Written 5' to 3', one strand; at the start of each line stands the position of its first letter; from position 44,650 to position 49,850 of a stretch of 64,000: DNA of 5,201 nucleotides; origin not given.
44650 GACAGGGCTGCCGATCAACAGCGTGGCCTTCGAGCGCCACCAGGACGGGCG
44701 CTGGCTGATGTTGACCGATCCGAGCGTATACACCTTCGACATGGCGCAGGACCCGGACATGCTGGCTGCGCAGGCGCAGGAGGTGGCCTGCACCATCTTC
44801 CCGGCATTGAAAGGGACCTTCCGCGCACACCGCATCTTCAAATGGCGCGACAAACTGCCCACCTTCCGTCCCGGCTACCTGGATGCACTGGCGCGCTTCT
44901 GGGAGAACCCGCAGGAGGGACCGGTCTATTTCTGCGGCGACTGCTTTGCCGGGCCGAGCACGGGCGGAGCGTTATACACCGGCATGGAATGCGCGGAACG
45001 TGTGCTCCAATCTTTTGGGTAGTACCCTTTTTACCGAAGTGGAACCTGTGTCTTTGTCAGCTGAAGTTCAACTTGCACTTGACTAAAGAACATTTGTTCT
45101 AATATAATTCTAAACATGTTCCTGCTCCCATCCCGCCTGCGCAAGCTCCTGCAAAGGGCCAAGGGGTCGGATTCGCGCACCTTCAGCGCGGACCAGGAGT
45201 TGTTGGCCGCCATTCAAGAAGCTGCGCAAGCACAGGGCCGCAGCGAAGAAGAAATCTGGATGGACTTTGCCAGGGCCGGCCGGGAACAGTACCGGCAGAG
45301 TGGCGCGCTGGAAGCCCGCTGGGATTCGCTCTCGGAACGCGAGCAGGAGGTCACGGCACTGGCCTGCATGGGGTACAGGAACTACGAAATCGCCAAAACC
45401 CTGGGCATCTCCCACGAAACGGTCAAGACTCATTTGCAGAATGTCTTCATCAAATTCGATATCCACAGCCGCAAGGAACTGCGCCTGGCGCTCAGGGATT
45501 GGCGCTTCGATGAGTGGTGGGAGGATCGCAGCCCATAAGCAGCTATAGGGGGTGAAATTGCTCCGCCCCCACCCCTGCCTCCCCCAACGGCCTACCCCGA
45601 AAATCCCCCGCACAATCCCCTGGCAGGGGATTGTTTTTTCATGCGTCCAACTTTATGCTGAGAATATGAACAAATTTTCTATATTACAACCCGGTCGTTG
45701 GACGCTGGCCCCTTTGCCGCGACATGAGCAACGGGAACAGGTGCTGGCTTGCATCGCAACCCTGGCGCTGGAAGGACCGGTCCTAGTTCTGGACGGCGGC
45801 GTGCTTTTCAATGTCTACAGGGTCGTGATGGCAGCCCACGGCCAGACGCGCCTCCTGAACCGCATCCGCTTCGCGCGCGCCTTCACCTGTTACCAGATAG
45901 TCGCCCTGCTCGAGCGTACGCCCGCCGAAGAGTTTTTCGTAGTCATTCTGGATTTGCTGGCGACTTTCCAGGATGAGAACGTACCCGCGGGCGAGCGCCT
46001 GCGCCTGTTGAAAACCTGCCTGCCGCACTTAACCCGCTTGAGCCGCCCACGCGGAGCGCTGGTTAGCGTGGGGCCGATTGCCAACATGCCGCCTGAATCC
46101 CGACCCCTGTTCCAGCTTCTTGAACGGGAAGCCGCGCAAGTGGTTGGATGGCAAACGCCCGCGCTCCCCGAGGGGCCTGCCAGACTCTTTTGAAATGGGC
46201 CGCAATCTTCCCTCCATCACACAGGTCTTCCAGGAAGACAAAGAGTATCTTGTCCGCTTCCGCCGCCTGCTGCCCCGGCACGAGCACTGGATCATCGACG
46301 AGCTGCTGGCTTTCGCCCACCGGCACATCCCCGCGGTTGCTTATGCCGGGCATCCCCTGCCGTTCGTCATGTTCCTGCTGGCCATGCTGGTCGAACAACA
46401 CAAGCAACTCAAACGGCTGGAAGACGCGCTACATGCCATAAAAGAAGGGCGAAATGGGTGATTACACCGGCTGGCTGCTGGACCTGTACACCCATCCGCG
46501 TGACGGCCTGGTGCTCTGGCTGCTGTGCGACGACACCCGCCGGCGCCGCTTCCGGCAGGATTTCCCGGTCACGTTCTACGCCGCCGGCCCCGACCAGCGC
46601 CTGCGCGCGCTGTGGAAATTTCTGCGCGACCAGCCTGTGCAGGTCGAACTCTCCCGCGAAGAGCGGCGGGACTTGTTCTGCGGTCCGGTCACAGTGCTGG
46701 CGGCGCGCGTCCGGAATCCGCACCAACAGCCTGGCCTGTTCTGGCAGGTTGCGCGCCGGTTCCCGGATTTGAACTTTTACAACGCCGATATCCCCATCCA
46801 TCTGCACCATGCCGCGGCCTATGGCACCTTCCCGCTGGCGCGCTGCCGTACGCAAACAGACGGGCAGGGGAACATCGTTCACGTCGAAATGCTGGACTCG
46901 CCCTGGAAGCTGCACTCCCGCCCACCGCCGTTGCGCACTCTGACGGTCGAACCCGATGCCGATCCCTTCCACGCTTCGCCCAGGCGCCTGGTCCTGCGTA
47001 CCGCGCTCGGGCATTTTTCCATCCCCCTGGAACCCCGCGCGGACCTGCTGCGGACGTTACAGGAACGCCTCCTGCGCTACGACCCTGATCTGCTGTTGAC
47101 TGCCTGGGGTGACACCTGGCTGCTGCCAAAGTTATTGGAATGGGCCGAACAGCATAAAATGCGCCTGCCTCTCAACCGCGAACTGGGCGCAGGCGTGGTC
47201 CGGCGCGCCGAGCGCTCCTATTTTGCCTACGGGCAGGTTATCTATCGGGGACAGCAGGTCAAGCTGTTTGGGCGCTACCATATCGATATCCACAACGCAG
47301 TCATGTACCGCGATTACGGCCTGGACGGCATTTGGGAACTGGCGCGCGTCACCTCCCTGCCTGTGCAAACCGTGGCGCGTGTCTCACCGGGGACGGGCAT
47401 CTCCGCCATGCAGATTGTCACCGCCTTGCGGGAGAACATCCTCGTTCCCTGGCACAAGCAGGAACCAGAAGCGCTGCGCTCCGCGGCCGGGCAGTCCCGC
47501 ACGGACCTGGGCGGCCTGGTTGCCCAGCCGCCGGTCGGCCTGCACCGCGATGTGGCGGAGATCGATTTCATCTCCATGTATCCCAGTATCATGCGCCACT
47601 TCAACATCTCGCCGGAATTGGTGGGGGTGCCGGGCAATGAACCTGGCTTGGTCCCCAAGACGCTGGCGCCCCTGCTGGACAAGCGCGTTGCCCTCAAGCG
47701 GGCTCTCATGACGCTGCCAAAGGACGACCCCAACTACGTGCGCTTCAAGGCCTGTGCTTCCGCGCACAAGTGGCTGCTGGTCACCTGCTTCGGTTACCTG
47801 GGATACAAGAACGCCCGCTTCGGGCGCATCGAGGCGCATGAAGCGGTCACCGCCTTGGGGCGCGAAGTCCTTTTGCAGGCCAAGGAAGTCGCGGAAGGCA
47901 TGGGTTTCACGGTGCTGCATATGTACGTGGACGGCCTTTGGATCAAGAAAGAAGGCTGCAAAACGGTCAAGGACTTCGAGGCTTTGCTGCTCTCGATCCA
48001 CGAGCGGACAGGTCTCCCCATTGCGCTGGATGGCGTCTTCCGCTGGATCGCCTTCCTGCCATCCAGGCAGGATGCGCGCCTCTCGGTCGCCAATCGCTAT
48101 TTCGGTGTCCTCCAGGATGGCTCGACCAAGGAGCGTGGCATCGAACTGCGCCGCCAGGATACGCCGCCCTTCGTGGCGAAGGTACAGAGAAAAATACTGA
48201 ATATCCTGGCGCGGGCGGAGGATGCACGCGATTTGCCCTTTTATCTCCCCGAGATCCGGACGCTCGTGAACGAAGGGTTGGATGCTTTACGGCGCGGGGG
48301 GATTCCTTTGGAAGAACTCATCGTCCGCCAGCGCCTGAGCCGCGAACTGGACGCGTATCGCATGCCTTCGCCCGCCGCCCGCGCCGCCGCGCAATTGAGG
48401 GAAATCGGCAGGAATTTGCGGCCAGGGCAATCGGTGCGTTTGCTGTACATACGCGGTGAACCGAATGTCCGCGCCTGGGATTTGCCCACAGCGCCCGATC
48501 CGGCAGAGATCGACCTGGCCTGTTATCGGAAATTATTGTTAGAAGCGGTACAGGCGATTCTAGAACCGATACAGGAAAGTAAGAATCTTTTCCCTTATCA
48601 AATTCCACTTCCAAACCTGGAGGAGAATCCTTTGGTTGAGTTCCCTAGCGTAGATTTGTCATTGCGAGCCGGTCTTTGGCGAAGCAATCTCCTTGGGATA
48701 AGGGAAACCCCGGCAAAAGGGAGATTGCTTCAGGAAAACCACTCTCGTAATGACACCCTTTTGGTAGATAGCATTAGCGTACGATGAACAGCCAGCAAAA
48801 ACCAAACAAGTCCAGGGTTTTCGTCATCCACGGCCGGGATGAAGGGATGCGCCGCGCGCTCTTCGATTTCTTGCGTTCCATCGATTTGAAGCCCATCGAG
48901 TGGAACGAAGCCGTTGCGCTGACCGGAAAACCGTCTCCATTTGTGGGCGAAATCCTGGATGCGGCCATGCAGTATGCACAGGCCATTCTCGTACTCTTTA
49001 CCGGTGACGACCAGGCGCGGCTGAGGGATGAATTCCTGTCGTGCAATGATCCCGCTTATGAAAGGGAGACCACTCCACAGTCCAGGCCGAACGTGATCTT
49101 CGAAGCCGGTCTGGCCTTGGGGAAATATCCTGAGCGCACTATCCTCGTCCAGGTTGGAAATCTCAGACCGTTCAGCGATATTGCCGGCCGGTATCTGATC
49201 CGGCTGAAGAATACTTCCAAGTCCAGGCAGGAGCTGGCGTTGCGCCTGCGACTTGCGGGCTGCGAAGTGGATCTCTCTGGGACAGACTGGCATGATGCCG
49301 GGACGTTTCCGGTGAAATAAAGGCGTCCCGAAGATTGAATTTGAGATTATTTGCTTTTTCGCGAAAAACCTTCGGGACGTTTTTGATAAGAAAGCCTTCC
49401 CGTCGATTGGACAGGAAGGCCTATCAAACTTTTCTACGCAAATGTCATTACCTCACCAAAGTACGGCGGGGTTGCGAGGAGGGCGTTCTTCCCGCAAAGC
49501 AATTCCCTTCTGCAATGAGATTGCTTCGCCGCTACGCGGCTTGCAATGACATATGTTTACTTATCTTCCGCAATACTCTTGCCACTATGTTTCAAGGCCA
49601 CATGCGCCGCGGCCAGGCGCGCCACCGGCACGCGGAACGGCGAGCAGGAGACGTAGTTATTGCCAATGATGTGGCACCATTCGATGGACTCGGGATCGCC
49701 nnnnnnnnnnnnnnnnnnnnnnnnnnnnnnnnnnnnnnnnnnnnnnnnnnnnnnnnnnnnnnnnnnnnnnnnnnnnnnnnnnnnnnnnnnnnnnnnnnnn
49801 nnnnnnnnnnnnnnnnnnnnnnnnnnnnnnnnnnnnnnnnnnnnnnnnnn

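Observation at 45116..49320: Candidate new damage-inducible module: LuxR regulator, P-loop-less RecA-fold protein, 88-aa protein, exo-degenerate PolB, TIR-like protein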

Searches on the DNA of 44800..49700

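Call 85: search_rna_families(source=window, start=44800, end=49700, threshold=evalue, max_evalue=1)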
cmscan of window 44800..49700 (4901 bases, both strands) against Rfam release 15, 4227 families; matches with E-value up to 1: 1.
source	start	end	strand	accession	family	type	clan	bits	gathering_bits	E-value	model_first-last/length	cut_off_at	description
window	46103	46157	-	RF01668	P10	Gene; sRNA;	-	18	37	0.82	1-72/72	no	Pseudomonas sRNA P10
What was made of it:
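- Tried and rejected: Rfam at a permissive threshold found no riboswitch or attenuator in 44800-49700 (call 85).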

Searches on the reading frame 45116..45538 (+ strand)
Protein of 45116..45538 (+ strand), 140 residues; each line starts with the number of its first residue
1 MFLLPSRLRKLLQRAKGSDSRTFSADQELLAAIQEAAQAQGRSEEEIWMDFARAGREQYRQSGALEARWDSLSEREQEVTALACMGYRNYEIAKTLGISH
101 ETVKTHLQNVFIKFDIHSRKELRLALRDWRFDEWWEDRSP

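Call 3: search_protein_families(library=pfam, proteins=[window:45116-45538:+], max_evalue=1)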
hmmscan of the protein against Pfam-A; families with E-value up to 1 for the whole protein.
window:45116-45538:+ (140 aa): 14 families
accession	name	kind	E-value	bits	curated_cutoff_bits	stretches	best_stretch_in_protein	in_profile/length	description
PF00196.25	GerE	-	1.8e-15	56.7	23.5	1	70-122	1-53/57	Bacterial regulatory proteins, luxR family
PF08281.18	Sigma70_r4_2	-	2.4e-05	24.3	25.7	1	65-108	4-48/54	Sigma-70, region 4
PF04545.22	Sigma70_r4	-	0.0018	18.2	24.1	1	70-108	3-42/50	Sigma-70, region 4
PF13936.12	HTH_38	-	0.003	17.7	27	1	71-108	6-42/44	Helix-turn-helix domain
PF04967.18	HTH_10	-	0.0033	17.6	23.1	1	91-110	28-47/53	HTH DNA binding domain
PF07638.17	Sigma70_ECF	-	0.0047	17.3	21.1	1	71-109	135-174/185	ECF sigma factor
PF24657.1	DUF7646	-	0.005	17.2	27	1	85-123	29-67/85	Domain of unknown function (DUF7646)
PF06056.18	Terminase_5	-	0.0084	16.5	20.3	1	85-105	12-32/58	Putative ATPase subunit of terminase (gpP-like)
PF13384.12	HTH_23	-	0.013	15.7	24.6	1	81-104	13-35/50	Homeodomain-like domain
PF08707.16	PriCT_2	-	0.019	15.8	22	1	39-81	29-70/77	Primase C terminal 2 (PriCT-2)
PF01402.27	RHH_1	-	0.028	14.8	20.5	1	22-47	3-28/39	Ribbon-helix-helix protein, copG family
PF19610.4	DUF6115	-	0.032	15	27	1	25-104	55-128/134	Family of unknown function (DUF6115)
PF14493.12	HTH_40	-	0.12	13.2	27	1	83-113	9-39/89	Helix-turn-helix domain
PF04612.17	T2SSM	-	0.92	10.1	27.8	0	64-83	3-22/160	Type II secretion system (T2SS), protein M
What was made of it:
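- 45116..45538 (+): Small LuxR/GerE-family regulator (140 aa). It has an N-terminal helical region of about 65 aa and a C-terminal HTH, with no receiver or ligand-binding domain. It is the proposed SOS-induced activator. GerE 1.8e-15 (call 3).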

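Call 4: search_protein_families(library=ncbifam, proteins=[window:45116-45538:+], max_evalue=1)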
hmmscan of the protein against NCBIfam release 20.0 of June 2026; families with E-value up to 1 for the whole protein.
window:45116-45538:+ (140 aa): 41 families (the best 25 are shown)
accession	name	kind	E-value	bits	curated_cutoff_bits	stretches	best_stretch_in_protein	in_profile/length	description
NF011896.0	PRK15369.1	equivalog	2.2e-11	43.8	242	1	24-122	108-200/211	two component system response regulator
TIGR03020.2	EpsA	equivalog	5.9e-11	42.5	170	1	57-120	175-239/247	XrtB/PEP-CTERM-associated transcriptional regulator EpsA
NF007505.1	PRK10100.1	equivalog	5.1e-10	39.4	250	1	65-119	138-192/204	biofilm master transcriptional regulator CsgD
NF007935.0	PRK10651.1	equivalog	2e-09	36.9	250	1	27-122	114-206/216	two-component system response regulator NarL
NF052366.1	photon_PedR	equivalog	3.8e-09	36.6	120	1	71-122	2-53/74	photosynthetic electron transport-dependent transcriptional regulator PedR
TIGR03541.1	reg_near_HchA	equivalog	1.4e-08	34.6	215.6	1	63-119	163-219/232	PA1136 family autoinducer-binding transcriptional regulator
NF047785.1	respo_reg_MadR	equivalog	1.4e-08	34.3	300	1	67-121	144-198/209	MadR family response regulator transcription factor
NF052445.1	RespRegMctR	equivalog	1.7e-08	34.2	300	1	67-122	140-195/205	two-component system response regulator MctR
NF007708.0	PRK10403.1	equivalog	3.1e-08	33.4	343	1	25-119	112-201/215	nitrate/nitrite response regulator protein NarP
NF003420.0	PRK04841.1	equivalog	5e-08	31.4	537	1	68-121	835-888/903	HTH-type transcriptional regulator MalT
NF041830.1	RR_TF_ErdR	exception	9.1e-08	32.1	390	1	12-126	92-205/213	response regulator transcription factor ErdR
NF006900.1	PRK09390.1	equivalog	1.6e-07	31.1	255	1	53-127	124-199/203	response regulator FixJ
NF041673.1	transregRamA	equivalog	1.7e-07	30.6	500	1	71-122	218-269/280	acetate metabolism transcriptional regulator RamA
NF007018.1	PRK09483.1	equivalog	8.9e-07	28.8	280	1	17-127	100-205/217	UvrY/SirA/GacA family response regulator transcription factor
NF041232.1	BagY_FevT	exception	1.3e-06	27.5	700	1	71-124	296-349/367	LuxR family transcriptional regulator BagY/FevT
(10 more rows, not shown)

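Call 77: search_protein_families(library=padloc, proteins=[window:45116-45538:+], max_evalue=0.01)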
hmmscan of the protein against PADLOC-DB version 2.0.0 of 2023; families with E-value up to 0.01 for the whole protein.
window:45116-45538:+ (140 aa): 2 families
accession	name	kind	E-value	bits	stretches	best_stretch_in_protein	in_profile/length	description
PDLC01851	CARF3--CARF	-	2.9e-09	34.8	1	70-118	207-256/279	-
PDLC01855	CARF3--CARF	-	6.2e-06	24.1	1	61-112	207-258/288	-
